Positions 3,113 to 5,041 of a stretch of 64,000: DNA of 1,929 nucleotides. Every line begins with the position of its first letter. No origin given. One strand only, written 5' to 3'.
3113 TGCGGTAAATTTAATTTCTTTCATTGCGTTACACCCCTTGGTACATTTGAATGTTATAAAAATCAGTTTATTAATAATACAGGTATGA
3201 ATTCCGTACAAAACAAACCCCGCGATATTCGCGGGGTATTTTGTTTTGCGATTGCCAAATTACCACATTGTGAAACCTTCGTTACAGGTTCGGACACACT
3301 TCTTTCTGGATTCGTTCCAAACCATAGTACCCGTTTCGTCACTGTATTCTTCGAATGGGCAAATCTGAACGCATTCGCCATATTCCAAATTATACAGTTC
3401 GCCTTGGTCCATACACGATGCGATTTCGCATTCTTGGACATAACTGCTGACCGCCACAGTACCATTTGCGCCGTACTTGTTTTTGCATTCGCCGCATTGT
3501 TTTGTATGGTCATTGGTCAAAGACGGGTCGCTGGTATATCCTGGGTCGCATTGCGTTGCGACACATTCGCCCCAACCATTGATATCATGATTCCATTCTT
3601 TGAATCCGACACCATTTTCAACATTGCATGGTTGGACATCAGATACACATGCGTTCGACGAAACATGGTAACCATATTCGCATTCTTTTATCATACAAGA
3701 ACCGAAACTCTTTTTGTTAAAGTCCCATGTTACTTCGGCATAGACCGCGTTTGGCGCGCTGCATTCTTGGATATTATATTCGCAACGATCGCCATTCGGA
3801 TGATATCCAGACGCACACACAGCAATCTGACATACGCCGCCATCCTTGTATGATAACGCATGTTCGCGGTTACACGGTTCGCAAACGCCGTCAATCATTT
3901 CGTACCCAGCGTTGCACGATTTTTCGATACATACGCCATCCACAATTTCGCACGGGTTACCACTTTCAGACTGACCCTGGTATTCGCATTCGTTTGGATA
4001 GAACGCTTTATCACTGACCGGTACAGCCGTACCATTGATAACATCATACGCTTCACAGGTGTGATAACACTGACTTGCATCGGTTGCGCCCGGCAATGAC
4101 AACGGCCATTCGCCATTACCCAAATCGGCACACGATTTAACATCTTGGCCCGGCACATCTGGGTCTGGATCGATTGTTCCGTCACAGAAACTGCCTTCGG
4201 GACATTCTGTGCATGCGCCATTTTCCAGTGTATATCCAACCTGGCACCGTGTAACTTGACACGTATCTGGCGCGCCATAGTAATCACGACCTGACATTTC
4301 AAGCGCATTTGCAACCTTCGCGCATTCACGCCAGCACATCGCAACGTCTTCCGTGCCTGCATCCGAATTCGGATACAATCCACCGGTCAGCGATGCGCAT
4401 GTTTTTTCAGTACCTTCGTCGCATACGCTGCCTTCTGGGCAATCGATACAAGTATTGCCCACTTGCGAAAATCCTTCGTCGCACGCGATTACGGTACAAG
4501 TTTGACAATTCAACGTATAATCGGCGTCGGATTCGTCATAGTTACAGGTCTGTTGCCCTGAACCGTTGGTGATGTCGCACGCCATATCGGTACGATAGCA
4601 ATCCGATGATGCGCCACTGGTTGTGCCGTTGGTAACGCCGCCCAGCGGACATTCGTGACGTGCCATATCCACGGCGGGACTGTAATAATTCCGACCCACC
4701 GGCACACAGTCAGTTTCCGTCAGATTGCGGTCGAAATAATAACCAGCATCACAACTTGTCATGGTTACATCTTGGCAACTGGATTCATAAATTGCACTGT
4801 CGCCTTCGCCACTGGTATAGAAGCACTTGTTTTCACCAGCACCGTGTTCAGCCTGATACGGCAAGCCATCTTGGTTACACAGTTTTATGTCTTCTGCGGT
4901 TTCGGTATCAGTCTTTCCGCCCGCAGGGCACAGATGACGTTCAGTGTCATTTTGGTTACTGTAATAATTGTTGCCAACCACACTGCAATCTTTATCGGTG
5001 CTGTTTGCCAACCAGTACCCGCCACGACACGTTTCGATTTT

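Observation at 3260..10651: Giant (~2,460 aa mature) secreted protein built from eukaryote-style cysteine-rich modules and Flg_new repeats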

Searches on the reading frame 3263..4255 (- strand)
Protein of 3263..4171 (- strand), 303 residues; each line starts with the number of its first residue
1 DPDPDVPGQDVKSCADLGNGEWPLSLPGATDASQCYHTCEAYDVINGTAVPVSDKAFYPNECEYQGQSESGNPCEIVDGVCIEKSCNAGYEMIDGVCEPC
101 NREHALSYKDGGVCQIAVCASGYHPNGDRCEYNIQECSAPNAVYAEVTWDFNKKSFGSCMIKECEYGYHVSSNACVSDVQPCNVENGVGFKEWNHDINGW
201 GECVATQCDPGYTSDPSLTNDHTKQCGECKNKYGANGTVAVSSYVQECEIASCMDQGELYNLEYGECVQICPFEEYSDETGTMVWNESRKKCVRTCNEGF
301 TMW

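Call 20: search_protein_families(library=pfam, proteins=[window:3263-4171:-], max_evalue=10)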
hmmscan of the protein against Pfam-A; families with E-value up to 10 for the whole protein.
window:3263-4171:- (303 aa): 3 families
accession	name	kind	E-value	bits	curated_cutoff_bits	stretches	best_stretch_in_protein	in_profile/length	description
PF21671.2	CPL1-like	-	0.084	13.4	27.4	2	157-173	39-55/60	Protein CPL1-like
PF12662.13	cEGF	-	2.5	8.5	26.6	0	119-131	6-20/24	Complement Clr-like EGF-like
PF24887.1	EGF_STAB1-2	-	9.9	7.1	27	0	109-132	27-48/50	Stabilin-1/2, EGF-like domain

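Call 27: search_solved_structures(query=A1, max_evalue=1)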
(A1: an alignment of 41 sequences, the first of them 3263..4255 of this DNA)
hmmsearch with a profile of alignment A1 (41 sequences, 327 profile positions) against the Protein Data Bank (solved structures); distinct sequences matched with E-value up to 1: 0.

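Call 30: find_related_loci(query=A1, collection=genome_contigs, flank=10000)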
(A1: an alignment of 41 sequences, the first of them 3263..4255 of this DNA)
Query A1 (331 aa) in genome_contigs; peptide patterns used: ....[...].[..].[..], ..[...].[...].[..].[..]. (x = any residue, [..] = any of these).
240 stretches matched a pattern; 174 encode a relative of the query (tblastn E <= 1e-3); the best 80 are kept; 79 distinct loci.
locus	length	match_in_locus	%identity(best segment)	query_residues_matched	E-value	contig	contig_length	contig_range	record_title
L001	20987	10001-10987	79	1-331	5e-179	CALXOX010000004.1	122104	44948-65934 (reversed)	MAG: uncultured Alphaproteobacteria bacterium isolate BRZ_MD__bin1 genome assembly, contig: BRZ_MD__NODE_198_length_1221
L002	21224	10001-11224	76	1-331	2e-176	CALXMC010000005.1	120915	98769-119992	MAG: uncultured Alphaproteobacteria bacterium isolate BRZ_EE__bin33 genome assembly, contig: BRZ_EE__NODE_255_length_120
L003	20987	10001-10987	76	1-331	4e-173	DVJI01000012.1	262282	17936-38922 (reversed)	MAG TPA_asm: Candidatus Enterousia intestinigallinarum isolate ChiGjej3B3-5194 ChiGjej3B3M5__C728095_L262282_SRR6323341,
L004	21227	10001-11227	73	1-331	6e-169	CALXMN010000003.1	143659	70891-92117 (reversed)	MAG: uncultured Alphaproteobacteria bacterium isolate BRZ_KQ__bin82 genome assembly, contig: BRZ_KQ__NODE_178_length_143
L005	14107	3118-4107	72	1-331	2e-166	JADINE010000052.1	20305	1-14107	MAG: Candidatus Enterousia excrementavium isolate B1-16210 B1M03__C594945_L20305_SRR9113712, whole genome shotgun sequen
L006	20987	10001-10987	73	1-331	1e-165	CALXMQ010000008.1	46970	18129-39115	MAG: uncultured Alphaproteobacteria bacterium isolate BRZ_KT__bin2 genome assembly, contig: BRZ_KT__NODE_509_length_4697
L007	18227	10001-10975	71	1-331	4e-164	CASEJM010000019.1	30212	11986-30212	uncultured proteobacterium isolate Batch3_idba_bin.193 genome assembly, contig: Batch3_idba_bin.193.fa_k87_14397835, who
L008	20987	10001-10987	73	1-331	4e-164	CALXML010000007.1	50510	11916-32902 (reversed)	MAG: uncultured Alphaproteobacteria bacterium isolate BRZ_KL__bin36 genome assembly, contig: BRZ_KL__NODE_646_length_505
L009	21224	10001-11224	72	1-331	2e-162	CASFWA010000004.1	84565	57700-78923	uncultured proteobacterium isolate A86_L4_360360_idba_bin.28 genome assembly, contig: A86_L4_360360_idba_bin.28.fa_scaff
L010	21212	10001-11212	69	1-331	6e-162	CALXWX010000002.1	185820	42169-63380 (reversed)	MAG: uncultured Alphaproteobacteria bacterium isolate BRZ_EC__bin9 genome assembly, contig: BRZ_EC__NODE_90_length_18582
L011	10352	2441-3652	69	1-331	6e-162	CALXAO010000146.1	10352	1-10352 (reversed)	MAG: uncultured Clostridia bacterium isolate E09__bin235 genome assembly, contig: E09__k127_2531943, whole genome shotgu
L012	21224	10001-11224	71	1-331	1e-161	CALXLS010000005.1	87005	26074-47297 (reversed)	MAG: uncultured Alphaproteobacteria bacterium isolate BRZ_DL__bin85 genome assembly, contig: BRZ_DL__NODE_432_length_870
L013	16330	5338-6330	70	1-331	1e-159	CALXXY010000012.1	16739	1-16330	MAG: uncultured Alphaproteobacteria bacterium isolate BRZ_PP__bin55 genome assembly, contig: BRZ_PP__NODE_3258_length_16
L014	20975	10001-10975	68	1-331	1e-158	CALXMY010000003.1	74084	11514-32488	MAG: uncultured Alphaproteobacteria bacterium isolate BRZ_RP__bin67 genome assembly, contig: BRZ_RP__NODE_437_length_740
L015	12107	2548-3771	69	1-331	1e-157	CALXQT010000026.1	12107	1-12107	MAG: uncultured Alphaproteobacteria bacterium isolate E20__bin73 genome assembly, contig: E20__k127_4766761, whole genom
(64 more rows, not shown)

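Call 36: predict_structure(alignment_id=A1)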
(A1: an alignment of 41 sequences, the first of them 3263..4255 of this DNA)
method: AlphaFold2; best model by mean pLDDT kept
length: 331 residues; sequences in the alignment: 41
mean_pLDDT: 91.8   pTM: 0.58
mean pLDDT of the five models: 91.8, 91.2, 90.8, 90.1, 89.5
residues with pLDDT >= 90: 267; 70-90: 53; 50-70: 11; < 50: 0
segments of 3 or more residues with pLDDT < 50: none
pLDDT, mean of each block of 10 residues (from residue 1): 82 88 80 68 91 94 95 94 94 92 91 91 90 91 94 96 97 97 96 96 97 96 95 96 93 95 89 94 92 91 91 92 90 73
secondary structure, 60 per line:
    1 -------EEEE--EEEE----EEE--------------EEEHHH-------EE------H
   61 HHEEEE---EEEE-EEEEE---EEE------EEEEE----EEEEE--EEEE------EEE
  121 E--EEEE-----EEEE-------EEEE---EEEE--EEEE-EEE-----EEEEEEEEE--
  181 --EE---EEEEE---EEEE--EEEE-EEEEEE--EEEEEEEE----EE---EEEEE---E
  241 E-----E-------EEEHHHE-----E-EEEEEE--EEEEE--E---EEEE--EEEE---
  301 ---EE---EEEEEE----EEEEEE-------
elements in order: E8-11 E14-17 E22-24 E39-41 E63-66 E70-73 E75-79 E83-85 E92-96 E101-105 E108-111 E118-121 E124-127 E133-136 E144-147 E151-154 E157-160 E162-164 E170-178 E188-192 E196-199 E202-205 E207-212 E215-222 E232-236 E255-257 E269-274 E277-281 E288-291 E294-297 E309-314 E319-324

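Call 38: search_protein_representatives(alignment_id=A1)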
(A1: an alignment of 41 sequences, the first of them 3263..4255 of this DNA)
Query: 41 sequences, 327 profile positions. Proteins with E-value up to 0.001 (for the whole library): 840; up to 1e-10: 490; up to 1e-30: 293. The best 150 are listed.
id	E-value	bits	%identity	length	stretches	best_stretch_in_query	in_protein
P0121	1.1e-173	593.6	-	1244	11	2-327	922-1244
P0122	6.4e-173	591.1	-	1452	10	132-237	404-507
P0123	1.0e-167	574.0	-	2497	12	2-327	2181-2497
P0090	1.4e-166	570.3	-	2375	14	1-327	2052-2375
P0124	8.8e-166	567.6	-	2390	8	1-327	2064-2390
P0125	3.0e-160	549.4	-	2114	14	2-327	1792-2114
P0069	6.9e-158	541.7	-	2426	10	3-327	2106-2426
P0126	1.8e-156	537.0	-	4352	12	2-327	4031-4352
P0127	3.5e-150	516.4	-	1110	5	2-327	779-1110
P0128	4.4e-148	509.5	-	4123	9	2-327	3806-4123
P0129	1.2e-147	508.0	-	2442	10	1-327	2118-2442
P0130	2.7e-146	503.6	-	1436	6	1-327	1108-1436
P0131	1.2e-145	501.5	-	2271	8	2-327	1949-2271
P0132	1.3e-145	501.4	-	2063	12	2-327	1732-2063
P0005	3.1e-145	500.1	-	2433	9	1-327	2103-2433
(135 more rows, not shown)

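Call 39: fold_search(model_id=the predicted structure, library=pdb)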
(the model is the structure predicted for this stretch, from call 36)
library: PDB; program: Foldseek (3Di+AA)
matches with E <= 10: 632; with E <= 0.001: 0
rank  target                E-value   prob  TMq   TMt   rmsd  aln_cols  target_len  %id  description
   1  8x2i                  1.6e-03  0.51  0.14  0.04  24.4       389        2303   12  Cryo-EM structure of the TcsL at pH 5.0 in its open conformation (released 2023-12-13)
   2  8jb5                  1.6e-03  0.51  0.14  0.04  24.4       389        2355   12  The cryo-EM structure of Paeniclostridium sordellii lethal toxin (TcsL) (released 2023-12-13)
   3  8hpy_D                9.9e-03  0.15  0.10  0.07  36.8       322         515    9  Crystal structure of human LGI1-ADAM22 complex (released 2023-12-13)
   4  8y6b_D                1.9e-02  0.11  0.08  0.06  37.3       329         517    9  Structure of human LGI1-ADAM22 complex in space group P212121 (released 2024-02-14)
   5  5y2z_B                2.2e-02  0.13  0.10  0.10  37.1       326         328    9  Crystal structure of human LGI1 EPTP-ADAM22 complex (released 2018-05-02)
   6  10ft_B                2.9e-02  0.15  0.09  0.12  40.0       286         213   11  Cryo-EM structure of receptor tyrosine kinase ROS1 in complex with NELL2 (released 2026-02-25)
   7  9ohc                  2.9e-02  0.15  0.13  0.04  19.5       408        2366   10  CryoEM structure of Toxin B (TcdB) from clostridioides difficile complexed with taurochenodeoxycholic acid (TCDCA) (released 2026-03-11)
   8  5y31_B                2.9e-02  0.12  0.09  0.07  38.0       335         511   10  Crystal structure of human LGI1-ADAM22 complex (released 2018-05-02)
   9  5y2z_H                2.9e-02  0.11  0.09  0.09  37.8       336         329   11  Crystal structure of human LGI1 EPTP-ADAM22 complex (released 2018-05-02)
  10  1z1y_A                3.4e-02  0.25  0.12  0.16  26.4       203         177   16  Crystal structure of Methylated Pvs25, an ookinete protein from Plasmodium vivax (released 2005-12-06)
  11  9kzc_B                3.4e-02  0.16  0.09  0.09  29.1       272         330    8  Cryo-EM structure of the LGI1 LRR-LGI1 EPTP-ADAM22 ECD complex (released 2025-06-25)
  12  8hq2_D                5.1e-02  0.10  0.09  0.06  36.7       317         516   10  Crystal structure of human ADAM22 in complex with human LGI1 mutant (released 2023-12-13)
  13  9y8u                  6.6e-02  0.07  0.08  0.09  40.3       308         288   11  Crystal structure of the Kelch domain of human KLHL12 with compound 10j (released 2026-04-08)
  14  3tc9_B                7.7e-02  0.12  0.10  0.08  36.3       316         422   10  Crystal structure of an auxiliary nutrient binding protein (BT_3476) from Bacteroides thetaiotaomicron VPI-5482 at 2.2 (released 2011-09-21)
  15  8qen                  9.5e-02  0.13  0.15  0.05  18.8       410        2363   12  cryo-EM structure of apo Clostridioides difficile toxin B (released 2024-03-20)
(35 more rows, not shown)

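Call 79: fold_search(model_id=the predicted structure, library=viral)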
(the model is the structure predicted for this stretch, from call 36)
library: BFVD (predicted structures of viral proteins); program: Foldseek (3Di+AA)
matches with E <= 10: 447; with E <= 0.001: 0
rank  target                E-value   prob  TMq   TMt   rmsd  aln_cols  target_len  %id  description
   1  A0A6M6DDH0            2.2e-03  0.18  0.09  0.05  63.7       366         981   17  (no name in the UniProt tables at hand)
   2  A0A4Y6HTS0            4.4e-03  0.16  0.11  0.08  59.0       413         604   10  (no name in the UniProt tables at hand)
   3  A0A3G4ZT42            1.0e-02  0.47  0.16  0.11  30.6       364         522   13  Uncharacterized protein [Edafosvirus sp.]
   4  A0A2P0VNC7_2          1.5e-02  0.25  0.10  0.06  26.6       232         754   20  Uncharacterized protein [Tetraselmis virus 1]
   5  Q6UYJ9                3.3e-02  0.10  0.10  0.04  33.7       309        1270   13  Tail fiber protein [Burkholderia phage BcepNazgul]
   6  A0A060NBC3            3.5e-02  0.12  0.11  0.11  24.5       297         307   13  Fiber (Fragment) [Human mastadenovirus A]
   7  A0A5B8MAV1            3.7e-02  0.10  0.12  0.06  44.6       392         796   11  Fiber [Ovine adenovirus 8]
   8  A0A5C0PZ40            4.3e-02  0.21  0.16  0.12  19.9       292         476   13  Fiber [Psittacine adenovirus 3]
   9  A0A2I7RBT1            5.0e-02  0.41  0.12  0.18  17.0       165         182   12  (no name in the UniProt tables at hand)
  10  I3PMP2                5.0e-02  0.10  0.09  0.07  21.5       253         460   11  Fiber-2 [Goose adenovirus 4]
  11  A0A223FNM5            7.1e-02  0.18  0.09  0.08  26.5       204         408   12  (no name in the UniProt tables at hand)
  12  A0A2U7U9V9            7.9e-02  0.14  0.14  0.12  14.6       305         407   15  Uncharacterized protein [Pandoravirus quercus]
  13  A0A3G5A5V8            9.7e-02  0.14  0.13  0.09  25.0       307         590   13  Uncharacterized protein [Harvfovirus sp.]
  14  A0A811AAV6            9.7e-02  0.06  0.07  0.05  39.5       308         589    6  (no name in the UniProt tables at hand)
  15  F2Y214                1.1e-01  0.06  0.08  0.06  34.7       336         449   11  (no name in the UniProt tables at hand)
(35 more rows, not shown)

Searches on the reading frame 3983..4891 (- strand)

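Call 20: search_protein_families(library=pfam, proteins=[window:3983-4891:-], max_evalue=10)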
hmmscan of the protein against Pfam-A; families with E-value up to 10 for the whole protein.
window:3983-4891:- (303 aa): 1 family
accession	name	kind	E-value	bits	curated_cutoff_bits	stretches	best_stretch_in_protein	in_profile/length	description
PF24634.1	DUF7631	-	0.018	15.9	27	2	224-238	3-17/50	Domain of unknown function (DUF7631)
